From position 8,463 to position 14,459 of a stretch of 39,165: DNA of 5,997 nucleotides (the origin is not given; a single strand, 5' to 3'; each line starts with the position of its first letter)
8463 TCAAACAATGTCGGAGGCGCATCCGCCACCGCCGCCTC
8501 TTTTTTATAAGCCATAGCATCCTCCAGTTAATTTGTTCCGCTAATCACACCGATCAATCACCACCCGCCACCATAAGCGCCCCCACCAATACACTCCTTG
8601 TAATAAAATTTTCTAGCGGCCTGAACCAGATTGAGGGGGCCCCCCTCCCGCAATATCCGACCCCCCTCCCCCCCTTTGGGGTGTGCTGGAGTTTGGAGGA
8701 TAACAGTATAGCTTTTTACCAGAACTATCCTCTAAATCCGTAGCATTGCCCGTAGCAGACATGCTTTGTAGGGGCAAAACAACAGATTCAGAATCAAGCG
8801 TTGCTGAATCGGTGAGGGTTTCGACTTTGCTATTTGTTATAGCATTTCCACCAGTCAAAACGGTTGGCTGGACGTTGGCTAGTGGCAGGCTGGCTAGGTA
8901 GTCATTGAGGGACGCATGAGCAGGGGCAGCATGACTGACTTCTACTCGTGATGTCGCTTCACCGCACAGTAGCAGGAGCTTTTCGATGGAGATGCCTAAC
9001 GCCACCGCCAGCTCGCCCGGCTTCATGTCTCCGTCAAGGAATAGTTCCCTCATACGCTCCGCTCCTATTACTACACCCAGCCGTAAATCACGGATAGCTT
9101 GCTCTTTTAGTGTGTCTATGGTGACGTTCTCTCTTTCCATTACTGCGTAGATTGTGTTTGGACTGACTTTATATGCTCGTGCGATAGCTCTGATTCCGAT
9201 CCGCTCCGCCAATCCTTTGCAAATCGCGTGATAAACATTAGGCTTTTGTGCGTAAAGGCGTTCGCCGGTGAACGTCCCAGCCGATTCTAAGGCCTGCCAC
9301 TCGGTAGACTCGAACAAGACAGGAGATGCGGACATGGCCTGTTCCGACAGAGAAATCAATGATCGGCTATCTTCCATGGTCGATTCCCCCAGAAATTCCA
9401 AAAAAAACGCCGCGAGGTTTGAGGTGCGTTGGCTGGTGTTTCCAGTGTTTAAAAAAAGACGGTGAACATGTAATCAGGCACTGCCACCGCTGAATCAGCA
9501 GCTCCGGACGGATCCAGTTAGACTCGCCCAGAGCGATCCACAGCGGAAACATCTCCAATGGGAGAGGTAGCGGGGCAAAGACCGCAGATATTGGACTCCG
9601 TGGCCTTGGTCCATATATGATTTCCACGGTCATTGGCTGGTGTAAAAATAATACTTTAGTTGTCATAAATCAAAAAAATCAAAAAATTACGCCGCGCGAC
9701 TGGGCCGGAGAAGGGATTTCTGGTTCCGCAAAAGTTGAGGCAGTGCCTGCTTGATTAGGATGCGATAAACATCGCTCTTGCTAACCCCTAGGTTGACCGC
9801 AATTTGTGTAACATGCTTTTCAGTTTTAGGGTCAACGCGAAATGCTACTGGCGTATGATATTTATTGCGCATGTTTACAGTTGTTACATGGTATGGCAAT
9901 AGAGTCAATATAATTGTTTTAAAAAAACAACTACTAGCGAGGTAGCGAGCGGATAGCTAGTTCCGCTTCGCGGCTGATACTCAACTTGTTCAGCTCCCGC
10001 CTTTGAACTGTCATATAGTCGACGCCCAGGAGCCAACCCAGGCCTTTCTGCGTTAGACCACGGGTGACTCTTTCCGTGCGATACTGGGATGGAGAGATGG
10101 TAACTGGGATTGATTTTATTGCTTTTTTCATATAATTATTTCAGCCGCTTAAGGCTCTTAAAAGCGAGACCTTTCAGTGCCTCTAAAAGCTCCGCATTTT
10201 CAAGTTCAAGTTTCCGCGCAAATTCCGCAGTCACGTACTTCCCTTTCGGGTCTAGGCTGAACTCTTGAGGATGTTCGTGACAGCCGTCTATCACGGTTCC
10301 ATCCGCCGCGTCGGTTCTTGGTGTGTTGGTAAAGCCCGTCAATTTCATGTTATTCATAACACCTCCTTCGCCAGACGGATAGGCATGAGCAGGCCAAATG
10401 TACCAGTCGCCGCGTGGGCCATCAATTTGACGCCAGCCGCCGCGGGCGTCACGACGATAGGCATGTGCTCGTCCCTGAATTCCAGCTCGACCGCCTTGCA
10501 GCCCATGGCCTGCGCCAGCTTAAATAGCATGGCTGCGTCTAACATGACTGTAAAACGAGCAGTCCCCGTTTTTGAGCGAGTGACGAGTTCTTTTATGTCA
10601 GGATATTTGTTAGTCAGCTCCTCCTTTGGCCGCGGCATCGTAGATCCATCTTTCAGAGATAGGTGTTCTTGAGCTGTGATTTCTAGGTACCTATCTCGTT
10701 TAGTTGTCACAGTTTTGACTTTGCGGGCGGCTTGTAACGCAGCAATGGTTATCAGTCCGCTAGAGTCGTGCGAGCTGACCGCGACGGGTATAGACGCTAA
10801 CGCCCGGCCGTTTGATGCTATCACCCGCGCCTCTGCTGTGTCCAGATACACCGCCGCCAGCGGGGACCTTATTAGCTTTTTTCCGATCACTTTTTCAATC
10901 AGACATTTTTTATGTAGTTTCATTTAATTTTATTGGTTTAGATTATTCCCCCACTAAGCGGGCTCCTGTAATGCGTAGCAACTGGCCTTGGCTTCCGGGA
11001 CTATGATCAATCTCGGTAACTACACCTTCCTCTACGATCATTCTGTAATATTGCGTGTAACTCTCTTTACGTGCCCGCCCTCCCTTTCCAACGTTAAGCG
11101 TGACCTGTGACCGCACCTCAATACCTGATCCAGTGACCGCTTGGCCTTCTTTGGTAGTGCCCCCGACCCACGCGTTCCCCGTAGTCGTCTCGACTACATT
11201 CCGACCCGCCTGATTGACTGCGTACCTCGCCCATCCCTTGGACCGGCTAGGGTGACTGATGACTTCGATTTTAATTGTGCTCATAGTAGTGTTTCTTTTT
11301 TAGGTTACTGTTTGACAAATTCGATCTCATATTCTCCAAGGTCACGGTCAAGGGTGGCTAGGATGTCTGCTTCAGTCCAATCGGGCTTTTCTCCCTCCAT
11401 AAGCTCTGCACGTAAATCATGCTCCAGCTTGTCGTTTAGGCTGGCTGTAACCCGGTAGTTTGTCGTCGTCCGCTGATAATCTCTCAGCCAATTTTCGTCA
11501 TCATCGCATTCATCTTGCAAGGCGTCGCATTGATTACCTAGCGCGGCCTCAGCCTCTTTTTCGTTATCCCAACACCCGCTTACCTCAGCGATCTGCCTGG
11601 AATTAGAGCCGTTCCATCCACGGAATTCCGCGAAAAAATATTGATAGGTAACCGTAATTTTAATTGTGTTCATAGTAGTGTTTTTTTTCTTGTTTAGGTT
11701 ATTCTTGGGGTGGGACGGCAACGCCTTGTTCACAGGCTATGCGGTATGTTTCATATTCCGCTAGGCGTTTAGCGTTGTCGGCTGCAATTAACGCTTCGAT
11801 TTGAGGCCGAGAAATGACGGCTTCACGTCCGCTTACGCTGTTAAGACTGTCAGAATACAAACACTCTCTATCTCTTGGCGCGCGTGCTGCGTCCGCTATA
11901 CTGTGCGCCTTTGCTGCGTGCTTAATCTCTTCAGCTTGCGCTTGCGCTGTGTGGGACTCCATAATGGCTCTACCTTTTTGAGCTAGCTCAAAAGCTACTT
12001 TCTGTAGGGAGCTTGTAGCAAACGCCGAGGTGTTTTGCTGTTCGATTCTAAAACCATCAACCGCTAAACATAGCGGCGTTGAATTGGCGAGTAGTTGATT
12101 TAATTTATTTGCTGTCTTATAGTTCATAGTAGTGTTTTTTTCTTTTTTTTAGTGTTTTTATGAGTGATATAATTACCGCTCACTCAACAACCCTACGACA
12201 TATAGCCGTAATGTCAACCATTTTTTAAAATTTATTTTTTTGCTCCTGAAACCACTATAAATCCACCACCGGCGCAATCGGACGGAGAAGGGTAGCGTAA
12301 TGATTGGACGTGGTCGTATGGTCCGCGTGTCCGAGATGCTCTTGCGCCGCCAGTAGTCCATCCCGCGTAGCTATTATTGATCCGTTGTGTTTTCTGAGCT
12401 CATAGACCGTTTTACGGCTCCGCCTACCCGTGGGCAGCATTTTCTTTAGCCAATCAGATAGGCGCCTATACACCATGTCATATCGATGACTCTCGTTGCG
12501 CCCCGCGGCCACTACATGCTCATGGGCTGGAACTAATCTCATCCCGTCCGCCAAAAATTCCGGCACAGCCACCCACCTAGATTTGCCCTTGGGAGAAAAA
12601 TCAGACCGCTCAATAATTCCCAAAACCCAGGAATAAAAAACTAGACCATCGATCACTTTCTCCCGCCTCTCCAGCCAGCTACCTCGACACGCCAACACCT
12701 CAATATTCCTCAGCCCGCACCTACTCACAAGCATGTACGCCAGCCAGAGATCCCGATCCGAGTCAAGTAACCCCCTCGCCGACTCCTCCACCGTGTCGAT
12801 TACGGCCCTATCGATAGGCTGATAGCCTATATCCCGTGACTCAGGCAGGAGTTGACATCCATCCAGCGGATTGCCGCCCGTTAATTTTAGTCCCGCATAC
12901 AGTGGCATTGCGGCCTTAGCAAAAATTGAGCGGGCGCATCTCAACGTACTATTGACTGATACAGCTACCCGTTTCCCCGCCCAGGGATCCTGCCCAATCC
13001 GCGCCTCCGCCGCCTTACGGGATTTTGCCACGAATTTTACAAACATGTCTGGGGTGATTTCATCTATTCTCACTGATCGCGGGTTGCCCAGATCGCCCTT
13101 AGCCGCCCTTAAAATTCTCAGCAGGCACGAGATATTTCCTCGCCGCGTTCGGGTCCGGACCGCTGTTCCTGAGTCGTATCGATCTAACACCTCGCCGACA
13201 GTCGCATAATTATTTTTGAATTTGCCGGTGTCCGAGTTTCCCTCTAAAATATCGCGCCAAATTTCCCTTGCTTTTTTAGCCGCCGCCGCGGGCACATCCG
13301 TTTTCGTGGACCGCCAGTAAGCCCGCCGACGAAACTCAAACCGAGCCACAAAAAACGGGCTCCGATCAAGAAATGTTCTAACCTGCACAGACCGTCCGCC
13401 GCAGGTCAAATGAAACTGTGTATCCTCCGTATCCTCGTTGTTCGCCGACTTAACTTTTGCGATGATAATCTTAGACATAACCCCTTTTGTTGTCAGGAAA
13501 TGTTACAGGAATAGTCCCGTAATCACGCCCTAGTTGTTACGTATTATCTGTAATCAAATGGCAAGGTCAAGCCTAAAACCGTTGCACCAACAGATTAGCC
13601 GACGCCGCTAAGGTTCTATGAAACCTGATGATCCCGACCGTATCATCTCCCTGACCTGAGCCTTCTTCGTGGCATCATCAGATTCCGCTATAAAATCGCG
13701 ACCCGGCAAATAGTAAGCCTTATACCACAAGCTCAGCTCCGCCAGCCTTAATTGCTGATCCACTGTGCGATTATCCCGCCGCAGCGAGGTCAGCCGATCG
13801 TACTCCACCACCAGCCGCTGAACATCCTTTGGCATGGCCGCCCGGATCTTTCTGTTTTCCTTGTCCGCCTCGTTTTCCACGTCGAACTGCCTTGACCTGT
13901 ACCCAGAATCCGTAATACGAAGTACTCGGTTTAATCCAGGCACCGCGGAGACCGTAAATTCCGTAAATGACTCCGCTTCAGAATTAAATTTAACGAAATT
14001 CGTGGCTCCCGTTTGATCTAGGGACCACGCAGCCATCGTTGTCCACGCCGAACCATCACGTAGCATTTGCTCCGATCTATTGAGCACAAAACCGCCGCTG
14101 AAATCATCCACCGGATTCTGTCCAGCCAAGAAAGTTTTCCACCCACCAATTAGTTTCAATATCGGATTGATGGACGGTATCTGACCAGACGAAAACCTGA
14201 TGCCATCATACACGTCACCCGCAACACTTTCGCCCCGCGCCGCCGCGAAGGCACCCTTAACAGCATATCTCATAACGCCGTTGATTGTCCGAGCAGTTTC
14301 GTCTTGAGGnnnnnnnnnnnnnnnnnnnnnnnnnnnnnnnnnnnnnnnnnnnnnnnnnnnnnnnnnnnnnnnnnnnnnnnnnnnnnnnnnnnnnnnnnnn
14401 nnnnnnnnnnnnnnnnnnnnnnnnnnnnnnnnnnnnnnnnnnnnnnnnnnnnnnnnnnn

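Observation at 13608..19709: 2,033-aa giant protein (about 16% of the genome) at the end of the structural operon, resembling a polyvalent injected protein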

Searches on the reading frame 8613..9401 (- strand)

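Call 20: search_protein_families(library=pfam, proteins=[window:8613-9401:-], max_evalue=0.01)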
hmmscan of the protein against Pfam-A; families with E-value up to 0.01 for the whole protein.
window:8613-9401:- (262 aa): 2 families
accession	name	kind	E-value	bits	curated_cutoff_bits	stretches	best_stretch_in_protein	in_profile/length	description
PF02796.21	HTH_7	-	0.0032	18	23.8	0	65-85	19-39/45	Helix-turn-helix domain of resolvase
PF13936.12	HTH_38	-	0.0036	17.4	27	1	59-90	12-43/44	Helix-turn-helix domain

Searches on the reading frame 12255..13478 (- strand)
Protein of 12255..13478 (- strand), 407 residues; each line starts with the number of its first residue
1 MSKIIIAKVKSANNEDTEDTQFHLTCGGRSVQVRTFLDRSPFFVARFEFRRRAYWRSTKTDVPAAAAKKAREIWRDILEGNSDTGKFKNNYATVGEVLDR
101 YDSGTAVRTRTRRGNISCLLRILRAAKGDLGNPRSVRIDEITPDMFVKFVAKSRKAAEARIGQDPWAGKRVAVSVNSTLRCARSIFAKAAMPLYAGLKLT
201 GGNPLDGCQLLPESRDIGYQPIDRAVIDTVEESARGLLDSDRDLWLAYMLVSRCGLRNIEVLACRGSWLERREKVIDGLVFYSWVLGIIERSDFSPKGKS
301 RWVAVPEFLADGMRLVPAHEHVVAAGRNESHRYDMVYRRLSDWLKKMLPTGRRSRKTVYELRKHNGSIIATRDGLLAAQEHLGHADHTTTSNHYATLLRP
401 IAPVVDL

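Call 7: search_protein_families(library=phrogs, proteins=[window:12255-13478:-], max_evalue=0.001)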
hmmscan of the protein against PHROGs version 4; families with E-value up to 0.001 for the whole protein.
window:12255-13478:- (407 aa): 1 family
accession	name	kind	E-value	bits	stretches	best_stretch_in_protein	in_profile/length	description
phrog_1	-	integration and excision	2.9e-12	47.7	1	57-395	141-433/611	integrase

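Call 8: search_protein_families(library=pfam, proteins=[window:12255-13478:-], max_evalue=0.01)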
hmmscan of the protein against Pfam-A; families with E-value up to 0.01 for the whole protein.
window:12255-13478:- (407 aa): 0 families

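Call 100: search_protein_families(library=ncbifam, proteins=[window:12255-13478:-], max_evalue=0.01)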
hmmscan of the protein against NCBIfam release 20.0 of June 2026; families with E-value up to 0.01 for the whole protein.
window:12255-13478:- (407 aa): 0 families

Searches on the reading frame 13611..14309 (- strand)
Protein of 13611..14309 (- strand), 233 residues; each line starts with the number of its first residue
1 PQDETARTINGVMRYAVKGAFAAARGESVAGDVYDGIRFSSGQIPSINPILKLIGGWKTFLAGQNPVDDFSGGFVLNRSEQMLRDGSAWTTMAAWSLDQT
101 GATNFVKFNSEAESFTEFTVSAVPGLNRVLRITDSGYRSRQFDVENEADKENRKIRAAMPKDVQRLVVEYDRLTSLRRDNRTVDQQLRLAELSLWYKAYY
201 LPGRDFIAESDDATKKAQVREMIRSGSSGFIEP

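Call 14: search_protein_families(library=pfam, proteins=[window:13611-14309:-], max_evalue=10)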
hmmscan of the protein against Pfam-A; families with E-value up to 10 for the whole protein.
window:13611-14309:- (233 aa): 1 family
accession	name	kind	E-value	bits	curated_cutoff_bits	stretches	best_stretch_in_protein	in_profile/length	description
PF13328.12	HD_4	-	0.15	12.2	27.2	1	113-188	61-137/156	HD domain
